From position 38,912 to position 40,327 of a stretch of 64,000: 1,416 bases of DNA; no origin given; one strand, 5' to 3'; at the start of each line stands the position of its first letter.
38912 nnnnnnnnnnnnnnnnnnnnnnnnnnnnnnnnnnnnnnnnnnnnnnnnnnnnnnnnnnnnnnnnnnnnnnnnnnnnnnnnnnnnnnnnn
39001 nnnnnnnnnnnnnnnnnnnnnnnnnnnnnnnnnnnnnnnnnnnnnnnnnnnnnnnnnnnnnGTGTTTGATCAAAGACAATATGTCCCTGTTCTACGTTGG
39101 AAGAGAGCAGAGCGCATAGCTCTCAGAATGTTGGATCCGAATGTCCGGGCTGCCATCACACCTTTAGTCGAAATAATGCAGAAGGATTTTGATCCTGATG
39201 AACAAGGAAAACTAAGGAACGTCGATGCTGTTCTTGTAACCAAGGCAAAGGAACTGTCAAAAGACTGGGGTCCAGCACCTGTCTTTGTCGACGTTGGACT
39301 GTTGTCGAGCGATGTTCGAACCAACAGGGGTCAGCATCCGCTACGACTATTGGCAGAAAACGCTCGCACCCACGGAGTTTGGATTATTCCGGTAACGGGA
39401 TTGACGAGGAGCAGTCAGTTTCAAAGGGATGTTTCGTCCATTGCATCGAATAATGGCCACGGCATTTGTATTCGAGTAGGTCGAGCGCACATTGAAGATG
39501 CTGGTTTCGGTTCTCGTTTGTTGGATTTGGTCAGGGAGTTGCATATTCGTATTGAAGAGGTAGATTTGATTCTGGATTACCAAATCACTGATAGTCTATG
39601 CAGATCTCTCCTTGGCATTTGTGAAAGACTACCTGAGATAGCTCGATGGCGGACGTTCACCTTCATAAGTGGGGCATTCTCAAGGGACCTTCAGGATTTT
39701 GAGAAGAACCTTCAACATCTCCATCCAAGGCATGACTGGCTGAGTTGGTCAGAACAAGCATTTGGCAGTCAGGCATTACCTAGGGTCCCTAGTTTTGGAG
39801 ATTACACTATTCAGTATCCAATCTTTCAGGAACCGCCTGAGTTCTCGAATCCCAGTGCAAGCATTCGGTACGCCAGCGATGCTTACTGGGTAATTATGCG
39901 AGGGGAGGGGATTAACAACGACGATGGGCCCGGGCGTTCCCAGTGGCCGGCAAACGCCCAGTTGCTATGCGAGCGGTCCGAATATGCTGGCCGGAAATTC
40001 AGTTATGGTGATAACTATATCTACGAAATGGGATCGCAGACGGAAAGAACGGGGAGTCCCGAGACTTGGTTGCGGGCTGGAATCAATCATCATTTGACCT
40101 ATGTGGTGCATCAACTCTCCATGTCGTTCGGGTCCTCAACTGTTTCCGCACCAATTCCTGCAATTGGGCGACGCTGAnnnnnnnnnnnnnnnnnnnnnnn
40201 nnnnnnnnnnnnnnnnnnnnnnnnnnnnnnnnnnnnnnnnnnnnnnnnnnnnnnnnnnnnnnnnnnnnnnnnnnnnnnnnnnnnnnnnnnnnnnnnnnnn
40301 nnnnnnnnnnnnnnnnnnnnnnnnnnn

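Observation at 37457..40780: HigB - HigA::IrrE - beta - sce7726 four-gene locus: candidate undescribed defence system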

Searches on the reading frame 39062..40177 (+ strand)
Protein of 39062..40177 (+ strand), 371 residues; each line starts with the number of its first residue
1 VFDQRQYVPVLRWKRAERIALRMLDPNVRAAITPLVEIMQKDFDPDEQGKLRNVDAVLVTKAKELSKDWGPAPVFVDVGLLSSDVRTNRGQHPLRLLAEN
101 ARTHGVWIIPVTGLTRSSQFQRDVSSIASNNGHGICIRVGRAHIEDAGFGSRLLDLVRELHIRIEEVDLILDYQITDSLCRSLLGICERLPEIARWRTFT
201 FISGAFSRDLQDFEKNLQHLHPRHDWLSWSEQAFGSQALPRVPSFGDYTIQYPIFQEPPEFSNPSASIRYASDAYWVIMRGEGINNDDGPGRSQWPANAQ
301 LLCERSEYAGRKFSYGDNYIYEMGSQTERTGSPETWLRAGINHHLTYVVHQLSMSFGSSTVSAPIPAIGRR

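Call 3: search_protein_families(library=pfam, proteins=[window:39062-40177:+], max_evalue=0.01)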
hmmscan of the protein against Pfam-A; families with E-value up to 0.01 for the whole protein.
window:39062-40177:+ (371 aa): 1 family
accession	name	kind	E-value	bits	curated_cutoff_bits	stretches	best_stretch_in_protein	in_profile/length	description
PF14350.11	Beta_protein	-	2e-63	215.4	27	1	7-350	1-342/342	Beta protein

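Call 4: search_protein_families(library=padloc, proteins=[window:39062-40177:+], max_evalue=0.01)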
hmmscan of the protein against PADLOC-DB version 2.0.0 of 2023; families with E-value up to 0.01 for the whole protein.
window:39062-40177:+ (371 aa): 4 families
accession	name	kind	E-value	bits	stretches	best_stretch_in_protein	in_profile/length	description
PDLC03983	PD-Lambda-2_C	-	1.2e-47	160.8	1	5-353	5-352/374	-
PDLC03984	PD-Lambda-2_C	-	1.4e-40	137.6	1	5-352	3-361/377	-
PDLC03985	PD-Lambda-2_C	-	6.5e-08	30.9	1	6-174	4-180/192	-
PDLC02985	beta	-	4.1e-06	23.8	0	261-348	254-336/355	-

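Call 5: search_protein_families(library=ncbifam, proteins=[window:39062-40177:+], max_evalue=0.01)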
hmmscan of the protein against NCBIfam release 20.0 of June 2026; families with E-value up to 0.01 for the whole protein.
window:39062-40177:+ (371 aa): 0 families

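Call 28: search_dna_similar(query=window:39062-40177:+, collection=plasmids, mode=protein, max_rows=30, max_evalue=0.001)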
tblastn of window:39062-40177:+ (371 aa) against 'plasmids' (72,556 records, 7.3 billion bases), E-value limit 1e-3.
Records with a match: 27; places in all: 27; records where one place covers at least 80% of the query: 25.
Best place of each record, by identity: <60% 27.
By first word of the organism name: Agrobacterium 5; Rhizobium 5; Rhodococcus 4; Acinetobacter 3; Sinorhizobium 2; Escherichia 1; Marinibacterium 1; Paracoccus 1; Sarcina 1; Roseovarius 1; and 3 more.
By predicted mobility (MOB-suite, as given by PLSDB): non-mobilizable 14; conjugative 8; mobilizable 5.
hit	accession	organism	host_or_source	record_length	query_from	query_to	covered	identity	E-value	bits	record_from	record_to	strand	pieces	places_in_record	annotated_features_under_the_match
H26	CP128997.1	Rhodococcus opacus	sludge,sludge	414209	7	371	98%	27.1%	1e-24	112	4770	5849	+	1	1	beta family protein | sce7726 family protein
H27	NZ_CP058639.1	Rhodococcus sp. ZPP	cell culture,soil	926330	7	371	98%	27.1%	1e-24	112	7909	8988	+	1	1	beta family protein | sce7726 family protein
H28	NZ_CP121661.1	Sinorhizobium terangae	Desmanthus virgatus,cell culture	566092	1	359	97%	26.8%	7e-31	131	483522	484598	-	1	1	beta family protein | sce7726 family protein | XRE family transcriptional regulator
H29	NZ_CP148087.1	Sinorhizobium meliloti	Medicago sativa,cell culture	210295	7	370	98%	26.3%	2e-34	142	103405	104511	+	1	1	beta family protein | sce7726 family protein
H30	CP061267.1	Escherichia coli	Sheep,cell culture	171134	7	357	95%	27.2%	9e-34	139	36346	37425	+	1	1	beta family protein | sce7726 family protein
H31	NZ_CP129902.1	Rhodococcus ruber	soil,bacterial genome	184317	4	371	99%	25.1%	3e-18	94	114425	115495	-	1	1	beta family protein | sce7726 family protein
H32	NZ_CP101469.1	Rhodococcus gordoniae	water,poultry farm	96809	4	371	99%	25.1%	4e-18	94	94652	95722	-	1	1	beta family protein | sce7726 family protein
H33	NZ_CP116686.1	Agrobacterium fabrum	cell culture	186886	7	362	96%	25.8%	5e-34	140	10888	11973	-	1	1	beta family protein | sce7726 family protein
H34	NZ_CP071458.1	Rhizobium lentis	lentil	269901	7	362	96%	25.5%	8e-34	140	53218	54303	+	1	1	beta family protein | sce7726 family protein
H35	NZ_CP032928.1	Agrobacterium tumefaciens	Rubus sp.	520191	7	362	96%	25.5%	1e-33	139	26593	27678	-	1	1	beta family protein | sce7726 family protein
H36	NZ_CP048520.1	Agrobacterium tumefaciens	walnut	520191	7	362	96%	25.5%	1e-33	139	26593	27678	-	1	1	beta family protein | sce7726 family protein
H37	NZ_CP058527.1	Agrobacterium tumefaciens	-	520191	7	362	96%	25.5%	1e-33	139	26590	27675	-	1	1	beta family protein | sce7726 family protein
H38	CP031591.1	Marinibacterium anthonyi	Isolate culture,marine surface water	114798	2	358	96%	24.2%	3e-28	123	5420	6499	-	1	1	hypothetical protein | putative transcription regulator containing HTH domain protein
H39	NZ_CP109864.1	Paracoccus aminovorans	bacteria,human fecal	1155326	7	368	98%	23.2%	7e-10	68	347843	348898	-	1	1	record has no annotation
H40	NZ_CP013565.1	Rhizobium phaseoli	Phaseolus vulgaris,Whole ...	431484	7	352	93%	23.2%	1e-9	68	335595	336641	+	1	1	beta family protein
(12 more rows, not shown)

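Call 30: get_annotated_region(hit=H30, flank=3500)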
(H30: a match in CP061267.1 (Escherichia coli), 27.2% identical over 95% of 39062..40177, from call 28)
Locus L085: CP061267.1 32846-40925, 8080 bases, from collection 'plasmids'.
description: Escherichia coli strain STEC1024 plasmid pSTEC1024_3, complete sequence
organism: Escherichia coli (NCBI taxid 562)
taxonomy: Bacteria; Pseudomonadota; Gammaproteobacteria; Enterobacterales; Enterobacteriaceae; Escherichia; Escherichia coli
host: -; source: Sheep,cell culture; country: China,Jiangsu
typing (MOB-suite, as given by PLSDB): non-mobilizable
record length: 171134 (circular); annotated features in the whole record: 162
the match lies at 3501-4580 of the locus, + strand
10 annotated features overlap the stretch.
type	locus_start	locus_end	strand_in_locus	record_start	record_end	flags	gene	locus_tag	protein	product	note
CDS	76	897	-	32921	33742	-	-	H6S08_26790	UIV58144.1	antitermination protein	-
CDS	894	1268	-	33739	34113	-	-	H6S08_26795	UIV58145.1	RusA family crossover junction endodeoxyribonuclease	-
CDS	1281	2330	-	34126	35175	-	-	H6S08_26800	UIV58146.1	DUF968 domain-containing protein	-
CDS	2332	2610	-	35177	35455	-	-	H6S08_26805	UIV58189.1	hypothetical protein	-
CDS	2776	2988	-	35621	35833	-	-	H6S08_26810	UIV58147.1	type I toxin-antitoxin system Hok family toxin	-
CDS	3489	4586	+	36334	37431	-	-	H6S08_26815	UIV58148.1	beta family protein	-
CDS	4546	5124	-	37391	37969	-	-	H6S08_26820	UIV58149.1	sce7726 family protein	-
CDS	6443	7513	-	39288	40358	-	-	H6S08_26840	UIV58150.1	phage replisome organizer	-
CDS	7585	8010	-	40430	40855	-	-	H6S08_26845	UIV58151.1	Rha family transcriptional regulator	-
CDS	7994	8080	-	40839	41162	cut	-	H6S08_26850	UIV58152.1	transcriptional regulator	-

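Call 31: get_annotated_region(hit=H33, flank=3500)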
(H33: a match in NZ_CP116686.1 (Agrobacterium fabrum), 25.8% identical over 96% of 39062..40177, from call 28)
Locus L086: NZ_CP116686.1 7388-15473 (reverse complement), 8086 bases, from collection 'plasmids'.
description: Agrobacterium fabrum strain 2788 plasmid pAt2788b, complete sequence
organism: Agrobacterium fabrum (NCBI taxid 1176649)
taxonomy: Bacteria; Pseudomonadota; Alphaproteobacteria; Hyphomicrobiales; Rhizobiaceae; Agrobacterium; Agrobacterium fabrum
host: -; source: cell culture; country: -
typing (MOB-suite, as given by PLSDB): conjugative; relaxase MOBQ; mating-pair formation MPF_T
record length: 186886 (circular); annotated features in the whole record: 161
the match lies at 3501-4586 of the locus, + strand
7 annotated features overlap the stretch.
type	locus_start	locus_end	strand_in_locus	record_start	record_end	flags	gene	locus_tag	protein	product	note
CDS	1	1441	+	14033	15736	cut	-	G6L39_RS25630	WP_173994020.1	RNA-directed DNA polymerase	-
CDS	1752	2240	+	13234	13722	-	-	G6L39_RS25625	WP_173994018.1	hypothetical protein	-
CDS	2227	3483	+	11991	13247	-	-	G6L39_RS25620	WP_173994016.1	XRE family transcriptional regulator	-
CDS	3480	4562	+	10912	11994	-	-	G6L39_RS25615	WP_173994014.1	beta family protein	-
CDS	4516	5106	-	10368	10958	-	-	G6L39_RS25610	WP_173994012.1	sce7726 family protein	-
CDS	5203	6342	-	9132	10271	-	-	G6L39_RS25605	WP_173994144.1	RHE_PE00001 family protein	-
CDS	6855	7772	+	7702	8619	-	-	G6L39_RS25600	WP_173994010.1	recombinase family protein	GO:0006310 - DNA recombination [Evidence IEA]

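Call 32: get_annotated_region(hit=H26, flank=3500)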
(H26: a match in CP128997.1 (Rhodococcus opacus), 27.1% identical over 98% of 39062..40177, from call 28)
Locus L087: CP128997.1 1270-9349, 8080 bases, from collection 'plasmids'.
description: Rhodococcus opacus strain 3D plasmid pLP414, complete sequence
organism: Rhodococcus opacus (NCBI taxid 37919)
taxonomy: Bacteria; Actinomycetota; Actinomycetes; Mycobacteriales; Nocardiaceae; Rhodococcus; Rhodococcus opacus
host: -; source: sludge,sludge; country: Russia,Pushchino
typing (MOB-suite, as given by PLSDB): non-mobilizable; replicon rep_cluster_313
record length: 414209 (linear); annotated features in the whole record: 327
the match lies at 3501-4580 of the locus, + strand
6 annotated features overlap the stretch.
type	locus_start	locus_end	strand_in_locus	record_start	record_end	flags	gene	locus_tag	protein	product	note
CDS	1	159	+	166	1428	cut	-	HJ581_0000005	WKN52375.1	hypothetical protein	-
CDS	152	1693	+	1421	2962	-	-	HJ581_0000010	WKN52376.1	hypothetical protein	-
CDS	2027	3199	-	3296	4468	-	-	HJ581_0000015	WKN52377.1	ATP-binding protein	-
CDS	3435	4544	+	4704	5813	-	-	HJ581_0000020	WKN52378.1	beta family protein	-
CDS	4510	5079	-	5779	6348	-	-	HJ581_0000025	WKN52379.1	sce7726 family protein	-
CDS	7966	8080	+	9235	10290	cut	-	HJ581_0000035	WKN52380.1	Abi family protein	-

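Call 46: find_homologous_proteins(query=window:39062-40177:+, max_evalue=0.00001)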
Query window:39062-40177:+ (371 aa): 730 proteins with E <= 0.00001 among 3415 candidates; the best 120 are listed.
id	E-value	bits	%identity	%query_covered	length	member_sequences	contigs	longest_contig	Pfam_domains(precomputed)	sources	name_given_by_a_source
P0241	7.3e-254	859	100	100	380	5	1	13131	PF14350.12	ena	-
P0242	2.7e-119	416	52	98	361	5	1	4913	PF14350.12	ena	-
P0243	3.2e-119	416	53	100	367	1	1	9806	PF14350.12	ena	-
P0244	4.6e-119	416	55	96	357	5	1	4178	PF14350.12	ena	-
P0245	8.0e-118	412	52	98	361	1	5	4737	PF14350.12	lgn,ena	-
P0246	1.3e-109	385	48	98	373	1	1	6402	PF14350.12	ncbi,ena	-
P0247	3.3e-109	383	49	96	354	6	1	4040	PF14350.12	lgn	-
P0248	3.0e-107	377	48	98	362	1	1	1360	PF14350.12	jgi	jgi:hypothetical protein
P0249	8.6e-107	375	50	95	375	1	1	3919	PF14350.12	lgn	-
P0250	1.1e-106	375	49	95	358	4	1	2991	PF14350.12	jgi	jgi:hypothetical protein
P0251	4.2e-106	373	48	98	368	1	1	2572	PF14350.12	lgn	-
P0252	8.6e-105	369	49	98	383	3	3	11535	PF14350.12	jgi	jgi:hypothetical protein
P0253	9.8e-105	369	47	96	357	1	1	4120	PF14350.12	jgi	jgi:hypothetical protein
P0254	1.9e-104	368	48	96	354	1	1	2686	PF14350.12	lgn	-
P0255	7.4e-104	366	47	98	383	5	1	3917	PF14350.12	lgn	-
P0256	1.4e-103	365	47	98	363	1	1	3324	PF14350.12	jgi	jgi:hypothetical protein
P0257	5.1e-103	363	48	98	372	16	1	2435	PF14350.12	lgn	-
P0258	5.6e-103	363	46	95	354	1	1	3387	PF14350.12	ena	-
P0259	1.3e-102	362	46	96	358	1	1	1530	PF14350.12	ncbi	-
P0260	2.2e-102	361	49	95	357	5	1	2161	PF14350.12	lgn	-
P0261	3.5e-102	360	46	96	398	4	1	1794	PF14350.12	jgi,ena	-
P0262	3.9e-102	360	47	97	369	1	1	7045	PF14350.12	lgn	-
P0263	4.9e-102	360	47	98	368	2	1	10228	PF14350.12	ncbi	-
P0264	2.0e-101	358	46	96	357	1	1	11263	PF14350.12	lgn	-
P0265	2.6e-101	357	46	96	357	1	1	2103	PF14350.12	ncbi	-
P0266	3.0e-101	357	48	96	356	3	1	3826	PF14350.12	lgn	-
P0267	5.3e-101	356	47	100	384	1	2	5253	PF14350.12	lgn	-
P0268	8.5e-101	356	47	95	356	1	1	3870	PF14350.12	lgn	-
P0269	9.0e-101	355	46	97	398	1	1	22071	PF14350.12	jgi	jgi:hypothetical protein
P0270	1.6e-100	355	45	98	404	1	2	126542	PF14350.12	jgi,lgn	jgi:hypothetical protein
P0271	1.8e-100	355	47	98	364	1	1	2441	PF14350.12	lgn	-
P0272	3.3e-100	354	47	95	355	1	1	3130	PF14350.12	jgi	jgi:hypothetical protein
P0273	3.5e-100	354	47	100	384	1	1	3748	PF14350.12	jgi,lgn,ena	-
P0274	5.3e-100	353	48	95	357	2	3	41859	PF14350.12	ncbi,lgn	-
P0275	5.5e-100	353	47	98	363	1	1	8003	PF14350.12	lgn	-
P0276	6.0e-100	353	48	95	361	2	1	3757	PF14350.12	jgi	jgi:Beta protein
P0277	6.2e-100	353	47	95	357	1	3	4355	PF14350.12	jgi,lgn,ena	-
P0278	1.9e-99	351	47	95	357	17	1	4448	PF14350.12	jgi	-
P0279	2.4e-99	351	47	95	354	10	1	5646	PF14350.12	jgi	jgi:hypothetical protein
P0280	2.5e-99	351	45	98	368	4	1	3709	PF14350.12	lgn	-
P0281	2.9e-99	351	47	98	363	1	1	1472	PF14350.12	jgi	jgi:hypothetical protein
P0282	3.1e-99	350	46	95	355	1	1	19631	PF14350.12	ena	-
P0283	3.3e-99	350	47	95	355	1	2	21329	PF14350.12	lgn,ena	-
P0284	4.7e-99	350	47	95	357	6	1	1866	PF14350.12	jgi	-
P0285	5.2e-99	350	46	95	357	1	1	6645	PF14350.12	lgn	-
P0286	6.0e-99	350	47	96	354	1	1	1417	PF14350.12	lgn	-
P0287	8.0e-99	349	46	96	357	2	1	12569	PF14350.12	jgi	-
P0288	9.6e-99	349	44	98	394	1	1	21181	PF14350.12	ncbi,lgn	-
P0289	9.8e-99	349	47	97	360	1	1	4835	PF14350.12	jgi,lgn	jgi:hypothetical protein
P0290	2.0e-98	348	45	98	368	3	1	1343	PF14350.12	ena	-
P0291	2.3e-98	348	46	98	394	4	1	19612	PF14350.12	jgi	jgi:hypothetical protein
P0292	2.3e-98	348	47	95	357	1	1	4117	PF14350.12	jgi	jgi:hypothetical protein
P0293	2.5e-98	347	44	95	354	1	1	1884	PF14350.12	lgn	-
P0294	2.7e-98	347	46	95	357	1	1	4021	PF14350.12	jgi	jgi:Beta protein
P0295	4.6e-98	347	48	95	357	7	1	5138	PF14350.12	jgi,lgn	jgi:hypothetical protein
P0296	6.9e-98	346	48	95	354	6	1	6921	PF14350.12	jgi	jgi:Beta protein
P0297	7.3e-98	346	44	99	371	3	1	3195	PF14350.12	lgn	-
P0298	9.8e-98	346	45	95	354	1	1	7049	PF14350.12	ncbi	-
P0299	1.2e-97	345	46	95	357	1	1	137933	PF14350.12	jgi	jgi:hypothetical protein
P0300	1.2e-97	345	46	95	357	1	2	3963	PF14350.12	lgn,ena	-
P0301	3.2e-97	344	45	99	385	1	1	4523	PF14350.12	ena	-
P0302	3.7e-97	344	48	90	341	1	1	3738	PF14350.12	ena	-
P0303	4.3e-97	343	45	98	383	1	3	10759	PF14350.12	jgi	-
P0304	4.4e-97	343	46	95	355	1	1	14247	PF14350.12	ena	-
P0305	4.6e-97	343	47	93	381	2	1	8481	PF14350.12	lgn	-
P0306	6.6e-97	343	44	98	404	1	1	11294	PF14350.12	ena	-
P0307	7.1e-97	343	47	95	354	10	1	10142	PF14350.12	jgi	jgi:hypothetical protein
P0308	7.8e-97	343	44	95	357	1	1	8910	PF14350.12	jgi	jgi:hypothetical protein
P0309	8.0e-97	343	46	93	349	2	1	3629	PF14350.12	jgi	-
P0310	9.5e-97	342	46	95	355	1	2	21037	PF14350.12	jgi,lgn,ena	-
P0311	1.0e-96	342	46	98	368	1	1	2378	PF14350.12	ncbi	-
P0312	1.1e-96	342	46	96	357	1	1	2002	PF14350.12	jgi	-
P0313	1.4e-96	342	46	96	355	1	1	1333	PF14350.12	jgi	jgi:hypothetical protein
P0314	1.9e-96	341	46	98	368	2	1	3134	PF14350.12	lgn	-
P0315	2.5e-96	341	47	97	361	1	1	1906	PF14350.12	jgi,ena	-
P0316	2.5e-96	341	44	98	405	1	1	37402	PF14350.12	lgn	-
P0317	3.2e-96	341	46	98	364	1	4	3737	PF14350.12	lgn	-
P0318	7.5e-96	339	45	98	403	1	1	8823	PF14350.12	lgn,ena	-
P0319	8.4e-96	339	44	97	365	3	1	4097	PF14350.12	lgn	-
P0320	1.1e-95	339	46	95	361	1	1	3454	PF14350.12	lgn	-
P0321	2.6e-95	338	44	99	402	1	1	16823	PF14350.12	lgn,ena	-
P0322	2.7e-95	338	47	96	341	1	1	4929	PF14350.12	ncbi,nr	ncbi:MAG: beta family protein [Armatimonadetes bacterium]|nr:beta family protein [Armatimonadota bac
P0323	3.7e-95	337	44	97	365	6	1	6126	PF14350.12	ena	-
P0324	5.8e-95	336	46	96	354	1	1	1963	PF14350.12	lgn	-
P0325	6.9e-95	336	48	97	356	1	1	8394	PF14350.12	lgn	-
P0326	8.3e-95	336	48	95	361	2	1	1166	PF14350.12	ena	-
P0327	9.1e-95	336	44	95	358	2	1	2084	PF14350.12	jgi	jgi:hypothetical protein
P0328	1.7e-94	335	44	98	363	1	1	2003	PF14350.12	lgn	-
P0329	2.0e-94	335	47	95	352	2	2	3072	PF14350.12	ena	-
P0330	2.4e-94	334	44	96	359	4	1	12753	PF14350.12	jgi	-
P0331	3.4e-94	334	44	97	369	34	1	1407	PF14350.12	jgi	-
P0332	5.4e-94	333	45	98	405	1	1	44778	PF14350.12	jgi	jgi:T4 beta protein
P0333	6.3e-94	333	44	98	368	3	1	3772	PF14350.12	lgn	-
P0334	6.5e-94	333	47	98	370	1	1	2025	PF14350.12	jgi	jgi:hypothetical protein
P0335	6.9e-94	333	44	99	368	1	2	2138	PF14350.12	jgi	-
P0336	8.6e-94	333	44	98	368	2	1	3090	PF14350.12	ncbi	-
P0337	1.2e-93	332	47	90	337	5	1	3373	PF14350.12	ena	-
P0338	1.3e-93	332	42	99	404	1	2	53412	PF14350.12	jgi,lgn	jgi:hypothetical protein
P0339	1.3e-93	332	45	96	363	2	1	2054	PF14350.12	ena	-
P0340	1.7e-93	332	45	96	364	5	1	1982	PF14350.12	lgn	-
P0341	2.1e-93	331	46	95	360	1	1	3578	PF14350.12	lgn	-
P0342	2.5e-93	331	46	93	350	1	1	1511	PF14350.12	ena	-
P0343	2.6e-93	331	46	96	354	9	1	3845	PF14350.12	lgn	-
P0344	2.9e-93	331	44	96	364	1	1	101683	PF14350.12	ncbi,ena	-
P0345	4.1e-93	330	45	98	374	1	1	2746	PF14350.12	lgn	-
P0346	4.1e-93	330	44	98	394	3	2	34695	PF14350.12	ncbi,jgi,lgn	jgi:hypothetical protein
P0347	4.7e-93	330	44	98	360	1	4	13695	PF14350.12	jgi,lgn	-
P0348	5.1e-93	330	45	96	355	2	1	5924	PF14350.12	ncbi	-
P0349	6.1e-93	330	45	96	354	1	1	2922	PF14350.12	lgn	-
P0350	7.4e-93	329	45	96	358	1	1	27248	PF14350.12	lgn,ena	-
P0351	7.9e-93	329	44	96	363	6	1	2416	PF14350.12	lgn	-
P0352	1.0e-92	329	46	95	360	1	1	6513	PF14350.12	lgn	-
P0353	1.2e-92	329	45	95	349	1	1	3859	PF14350.12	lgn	-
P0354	1.3e-92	329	46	98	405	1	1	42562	PF14350.12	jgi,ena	-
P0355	1.7e-92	328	45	96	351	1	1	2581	PF14350.12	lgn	-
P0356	2.0e-92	328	45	95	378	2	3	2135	PF14350.12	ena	-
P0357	2.6e-92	328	45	100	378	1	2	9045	PF14350.12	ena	-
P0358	4.7e-92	327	46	95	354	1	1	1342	PF14350.12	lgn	-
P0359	4.9e-92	327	46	95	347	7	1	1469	PF14350.12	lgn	-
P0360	5.0e-92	327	43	96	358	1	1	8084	PF14350.12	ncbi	-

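Call 58: predict_structure(alignment_id=A3)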
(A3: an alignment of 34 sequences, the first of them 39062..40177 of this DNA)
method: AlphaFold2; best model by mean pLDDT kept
length: 371 residues; sequences in the alignment: 34
mean_pLDDT: 91.1   pTM: 0.90
mean pLDDT of the five models: 91.1, 91.0, 90.8, 88.4, 87.9
residues with pLDDT >= 90: 298; 70-90: 54; 50-70: 4; < 50: 15
segments of 3 or more residues with pLDDT < 50: 358-371
pLDDT, mean of each block of 10 residues (from residue 1): 85 96 96 97 90 96 97 96 93 95 96 95 94 94 93 97 97 83 92 96 90 91 93 88 95 88 90 94 89 93 96 98 91 94 98 72 38 38
secondary structure, 60 per line:
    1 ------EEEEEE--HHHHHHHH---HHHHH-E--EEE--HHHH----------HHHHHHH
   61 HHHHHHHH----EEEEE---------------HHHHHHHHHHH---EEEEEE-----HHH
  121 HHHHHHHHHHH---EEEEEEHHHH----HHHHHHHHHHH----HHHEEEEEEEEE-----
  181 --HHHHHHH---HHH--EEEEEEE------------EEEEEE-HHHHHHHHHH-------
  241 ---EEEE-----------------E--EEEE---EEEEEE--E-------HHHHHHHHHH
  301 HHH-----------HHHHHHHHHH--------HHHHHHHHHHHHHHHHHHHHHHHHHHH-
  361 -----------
elements in order: E7-12 H15-22 H26-30 E35-37 H40-43 H54-68 E73-77 H93-103 E107-112 H118-131 E135-140 H141-144 H149-159 E167-175 H183-189 E198-204 E217-222 H224-233 E244-247 E268-271 E275-280 H291-303 H315-324 H333-359
